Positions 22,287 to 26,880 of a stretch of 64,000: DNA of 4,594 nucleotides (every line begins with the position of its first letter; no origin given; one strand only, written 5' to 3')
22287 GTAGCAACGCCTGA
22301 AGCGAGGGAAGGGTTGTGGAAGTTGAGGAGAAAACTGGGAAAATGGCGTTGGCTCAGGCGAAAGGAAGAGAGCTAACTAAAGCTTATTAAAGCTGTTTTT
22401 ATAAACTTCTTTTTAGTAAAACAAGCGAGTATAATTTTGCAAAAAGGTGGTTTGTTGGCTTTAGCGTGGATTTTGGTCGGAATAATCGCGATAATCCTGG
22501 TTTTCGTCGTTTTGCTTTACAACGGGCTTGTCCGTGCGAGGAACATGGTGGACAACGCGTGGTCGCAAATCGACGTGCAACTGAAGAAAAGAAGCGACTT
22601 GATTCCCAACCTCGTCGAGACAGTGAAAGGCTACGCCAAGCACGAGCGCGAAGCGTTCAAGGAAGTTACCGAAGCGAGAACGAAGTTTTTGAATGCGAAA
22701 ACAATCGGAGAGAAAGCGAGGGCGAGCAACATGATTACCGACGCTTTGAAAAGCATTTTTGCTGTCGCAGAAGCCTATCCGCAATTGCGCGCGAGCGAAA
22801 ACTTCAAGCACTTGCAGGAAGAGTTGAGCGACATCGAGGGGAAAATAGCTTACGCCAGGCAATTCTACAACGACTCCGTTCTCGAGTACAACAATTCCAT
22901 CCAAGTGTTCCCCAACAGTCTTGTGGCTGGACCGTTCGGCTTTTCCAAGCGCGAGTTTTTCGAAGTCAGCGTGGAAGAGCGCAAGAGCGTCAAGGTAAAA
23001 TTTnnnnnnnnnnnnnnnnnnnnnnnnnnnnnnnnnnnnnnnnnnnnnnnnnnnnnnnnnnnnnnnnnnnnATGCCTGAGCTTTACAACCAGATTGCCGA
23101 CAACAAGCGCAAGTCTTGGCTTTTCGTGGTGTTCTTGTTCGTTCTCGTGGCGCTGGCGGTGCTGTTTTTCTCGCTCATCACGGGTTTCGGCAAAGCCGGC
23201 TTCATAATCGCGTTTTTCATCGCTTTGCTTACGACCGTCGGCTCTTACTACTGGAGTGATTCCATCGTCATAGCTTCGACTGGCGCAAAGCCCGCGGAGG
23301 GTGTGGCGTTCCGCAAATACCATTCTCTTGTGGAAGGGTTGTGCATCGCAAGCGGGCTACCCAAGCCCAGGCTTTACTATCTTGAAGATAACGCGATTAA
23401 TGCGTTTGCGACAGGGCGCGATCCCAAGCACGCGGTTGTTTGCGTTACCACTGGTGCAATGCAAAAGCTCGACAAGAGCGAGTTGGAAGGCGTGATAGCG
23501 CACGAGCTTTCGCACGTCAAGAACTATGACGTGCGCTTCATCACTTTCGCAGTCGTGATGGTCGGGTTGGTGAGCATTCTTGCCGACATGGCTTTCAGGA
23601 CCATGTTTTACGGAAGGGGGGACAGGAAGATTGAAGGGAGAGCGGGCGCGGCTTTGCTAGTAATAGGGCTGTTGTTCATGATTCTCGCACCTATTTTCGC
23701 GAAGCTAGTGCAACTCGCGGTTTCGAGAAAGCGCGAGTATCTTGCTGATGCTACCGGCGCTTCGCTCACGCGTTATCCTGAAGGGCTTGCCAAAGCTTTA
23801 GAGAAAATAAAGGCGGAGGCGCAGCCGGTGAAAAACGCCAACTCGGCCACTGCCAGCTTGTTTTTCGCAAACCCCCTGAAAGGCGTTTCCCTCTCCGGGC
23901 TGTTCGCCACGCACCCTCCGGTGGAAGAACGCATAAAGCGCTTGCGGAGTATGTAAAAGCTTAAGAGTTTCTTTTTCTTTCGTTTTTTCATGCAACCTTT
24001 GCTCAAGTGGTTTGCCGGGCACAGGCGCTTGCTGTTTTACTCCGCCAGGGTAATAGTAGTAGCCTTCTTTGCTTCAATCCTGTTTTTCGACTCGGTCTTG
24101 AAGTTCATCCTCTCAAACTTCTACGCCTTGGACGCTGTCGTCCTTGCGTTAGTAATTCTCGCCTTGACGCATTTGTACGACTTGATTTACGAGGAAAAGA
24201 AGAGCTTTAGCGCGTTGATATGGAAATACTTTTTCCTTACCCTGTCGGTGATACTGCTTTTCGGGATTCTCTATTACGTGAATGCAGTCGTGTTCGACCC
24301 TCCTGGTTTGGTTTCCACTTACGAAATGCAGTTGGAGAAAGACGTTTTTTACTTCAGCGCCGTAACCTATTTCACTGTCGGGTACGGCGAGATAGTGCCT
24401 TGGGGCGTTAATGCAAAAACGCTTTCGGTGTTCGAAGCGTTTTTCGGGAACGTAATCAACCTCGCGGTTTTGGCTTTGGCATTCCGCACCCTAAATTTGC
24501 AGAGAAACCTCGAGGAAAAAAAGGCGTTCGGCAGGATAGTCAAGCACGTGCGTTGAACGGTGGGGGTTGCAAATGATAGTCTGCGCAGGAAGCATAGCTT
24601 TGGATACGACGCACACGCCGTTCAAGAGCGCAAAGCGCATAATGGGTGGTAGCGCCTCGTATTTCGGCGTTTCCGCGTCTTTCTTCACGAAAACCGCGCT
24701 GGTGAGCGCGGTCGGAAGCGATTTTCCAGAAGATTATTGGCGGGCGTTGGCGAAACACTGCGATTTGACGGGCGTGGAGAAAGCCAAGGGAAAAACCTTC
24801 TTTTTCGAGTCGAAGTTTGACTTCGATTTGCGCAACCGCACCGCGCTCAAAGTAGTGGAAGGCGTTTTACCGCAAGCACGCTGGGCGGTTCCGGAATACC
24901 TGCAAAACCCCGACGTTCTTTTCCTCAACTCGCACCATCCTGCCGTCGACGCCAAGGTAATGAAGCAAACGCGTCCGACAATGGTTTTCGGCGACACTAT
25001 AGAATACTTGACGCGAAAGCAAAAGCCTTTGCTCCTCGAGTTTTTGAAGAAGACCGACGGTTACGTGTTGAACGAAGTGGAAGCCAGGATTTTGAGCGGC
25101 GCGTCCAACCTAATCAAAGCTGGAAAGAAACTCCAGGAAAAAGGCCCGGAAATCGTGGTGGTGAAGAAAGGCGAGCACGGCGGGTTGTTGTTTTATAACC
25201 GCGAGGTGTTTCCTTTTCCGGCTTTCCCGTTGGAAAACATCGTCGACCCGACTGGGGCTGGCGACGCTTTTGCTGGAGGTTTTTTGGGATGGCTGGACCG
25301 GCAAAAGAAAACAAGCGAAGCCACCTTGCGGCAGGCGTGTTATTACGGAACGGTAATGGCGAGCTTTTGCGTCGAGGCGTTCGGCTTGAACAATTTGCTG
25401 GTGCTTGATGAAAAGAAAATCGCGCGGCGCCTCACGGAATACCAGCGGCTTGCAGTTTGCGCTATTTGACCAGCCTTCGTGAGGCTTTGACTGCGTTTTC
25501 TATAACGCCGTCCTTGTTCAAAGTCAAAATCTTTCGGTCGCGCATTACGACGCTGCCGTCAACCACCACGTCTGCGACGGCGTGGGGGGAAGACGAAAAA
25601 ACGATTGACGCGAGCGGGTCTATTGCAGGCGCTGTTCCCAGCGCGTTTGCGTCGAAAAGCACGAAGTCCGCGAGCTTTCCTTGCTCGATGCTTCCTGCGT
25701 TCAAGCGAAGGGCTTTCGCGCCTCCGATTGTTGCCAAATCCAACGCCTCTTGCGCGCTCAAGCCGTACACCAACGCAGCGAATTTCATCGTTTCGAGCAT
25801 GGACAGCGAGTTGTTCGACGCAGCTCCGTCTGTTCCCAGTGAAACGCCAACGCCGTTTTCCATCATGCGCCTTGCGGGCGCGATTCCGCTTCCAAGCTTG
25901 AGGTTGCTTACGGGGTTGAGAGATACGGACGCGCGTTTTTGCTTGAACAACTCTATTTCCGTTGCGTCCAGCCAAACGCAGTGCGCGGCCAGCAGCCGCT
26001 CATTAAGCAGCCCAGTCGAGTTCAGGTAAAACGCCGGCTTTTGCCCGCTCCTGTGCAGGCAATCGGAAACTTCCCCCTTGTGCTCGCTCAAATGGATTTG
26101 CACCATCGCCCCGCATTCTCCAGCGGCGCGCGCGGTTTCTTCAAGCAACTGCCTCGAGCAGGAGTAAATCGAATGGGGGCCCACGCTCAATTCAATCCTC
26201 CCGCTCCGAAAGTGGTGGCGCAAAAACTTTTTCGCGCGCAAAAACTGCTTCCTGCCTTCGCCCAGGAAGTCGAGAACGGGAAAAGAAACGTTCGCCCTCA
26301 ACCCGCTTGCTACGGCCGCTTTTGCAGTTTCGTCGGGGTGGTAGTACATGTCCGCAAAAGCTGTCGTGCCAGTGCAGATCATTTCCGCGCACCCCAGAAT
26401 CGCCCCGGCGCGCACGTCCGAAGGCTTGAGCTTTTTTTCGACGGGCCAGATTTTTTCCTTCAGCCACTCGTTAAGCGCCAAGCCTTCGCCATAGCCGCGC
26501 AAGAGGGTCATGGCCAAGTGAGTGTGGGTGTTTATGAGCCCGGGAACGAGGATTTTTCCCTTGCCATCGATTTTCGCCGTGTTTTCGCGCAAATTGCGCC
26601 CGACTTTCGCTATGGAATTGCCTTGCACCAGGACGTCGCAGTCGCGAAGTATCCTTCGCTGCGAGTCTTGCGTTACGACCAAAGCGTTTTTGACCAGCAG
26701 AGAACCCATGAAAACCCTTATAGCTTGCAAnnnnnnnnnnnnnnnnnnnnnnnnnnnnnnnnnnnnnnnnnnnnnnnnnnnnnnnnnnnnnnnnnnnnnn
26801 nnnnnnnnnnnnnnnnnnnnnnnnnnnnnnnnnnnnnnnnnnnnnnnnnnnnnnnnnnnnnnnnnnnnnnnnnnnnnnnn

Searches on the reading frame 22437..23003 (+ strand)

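Call 94: search_protein_families(library=pfam, proteins=[window:22437-23003:+], max_evalue=0.01)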
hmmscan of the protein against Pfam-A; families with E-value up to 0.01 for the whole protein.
window:22437-23003:+ (189 aa): 2 families
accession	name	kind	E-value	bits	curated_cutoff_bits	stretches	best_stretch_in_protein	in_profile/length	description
PF04011.17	LemA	-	5.7e-61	205.1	26.2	1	41-189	1-149/149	LemA family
PF25474.1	TPR_TmcB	-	0.0032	17.8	27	0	33-95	61-123/125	TmcB, TPR repeats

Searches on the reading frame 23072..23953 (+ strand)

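Call 12: search_protein_families(library=pfam, proteins=[window:23072-23953:+], max_evalue=0.001)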
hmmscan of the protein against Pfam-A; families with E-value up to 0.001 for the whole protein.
window:23072-23953:+ (294 aa): 2 families
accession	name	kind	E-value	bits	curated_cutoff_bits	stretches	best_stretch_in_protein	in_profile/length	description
PF01435.24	Peptidase_M48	-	7.8e-31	107.8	20.3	1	81-293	5-184/186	Peptidase family M48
PF05569.17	Peptidase_M56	-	0.00074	19.2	31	0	123-163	178-218/296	BlaR1 peptidase M56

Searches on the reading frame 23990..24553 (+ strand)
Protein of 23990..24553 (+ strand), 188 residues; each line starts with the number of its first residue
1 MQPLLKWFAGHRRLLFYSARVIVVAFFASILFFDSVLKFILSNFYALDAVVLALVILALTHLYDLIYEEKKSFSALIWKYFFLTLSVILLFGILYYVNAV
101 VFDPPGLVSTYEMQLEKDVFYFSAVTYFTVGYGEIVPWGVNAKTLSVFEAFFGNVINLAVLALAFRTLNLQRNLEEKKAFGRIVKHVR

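Call 12: search_protein_families(library=pfam, proteins=[window:23990-24553:+], max_evalue=0.001)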
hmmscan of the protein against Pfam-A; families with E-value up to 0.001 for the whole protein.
window:23990-24553:+ (188 aa): 1 family
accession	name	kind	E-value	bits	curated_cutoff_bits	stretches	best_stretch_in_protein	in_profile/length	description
PF07885.22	Ion_trans_2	-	1.5e-09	38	22.5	1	84-167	2-76/79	Ion channel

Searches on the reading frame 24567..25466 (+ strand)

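Call 13: search_protein_families(library=pfam, proteins=[window:24567-25466:+], max_evalue=0.001)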
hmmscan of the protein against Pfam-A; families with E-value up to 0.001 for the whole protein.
window:24567-25466:+ (300 aa): 1 family
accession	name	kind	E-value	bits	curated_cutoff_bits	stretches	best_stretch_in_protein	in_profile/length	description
PF00294.29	PfkB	-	7.8e-27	94.8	25.8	1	21-276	30-297/302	pfkB family carbohydrate kinase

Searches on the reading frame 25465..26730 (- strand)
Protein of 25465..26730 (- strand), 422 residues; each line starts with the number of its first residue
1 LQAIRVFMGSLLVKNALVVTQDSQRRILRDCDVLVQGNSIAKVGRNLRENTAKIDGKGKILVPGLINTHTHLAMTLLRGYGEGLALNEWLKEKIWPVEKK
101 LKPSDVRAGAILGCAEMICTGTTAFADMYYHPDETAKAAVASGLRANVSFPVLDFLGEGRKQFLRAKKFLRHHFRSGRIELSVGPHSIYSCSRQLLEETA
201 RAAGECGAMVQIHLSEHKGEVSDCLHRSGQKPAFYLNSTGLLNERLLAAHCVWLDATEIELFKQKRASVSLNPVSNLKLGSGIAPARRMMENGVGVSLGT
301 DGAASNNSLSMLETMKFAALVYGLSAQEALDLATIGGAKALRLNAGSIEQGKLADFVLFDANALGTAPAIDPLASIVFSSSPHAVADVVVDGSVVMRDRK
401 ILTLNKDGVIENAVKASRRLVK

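Call 13: search_protein_families(library=pfam, proteins=[window:25465-26730:-], max_evalue=0.001)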
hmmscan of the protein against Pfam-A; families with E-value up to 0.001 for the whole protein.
window:25465-26730:- (422 aa): 2 families
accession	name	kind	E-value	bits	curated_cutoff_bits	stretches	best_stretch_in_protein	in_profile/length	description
PF01979.26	Amidohydro_1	-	5.4e-73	246.6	25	1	60-395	1-345/345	Amidohydrolase family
PF07969.17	Amidohydro_3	-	4.4e-20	73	29.7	1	191-395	259-471/472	Amidohydrolase family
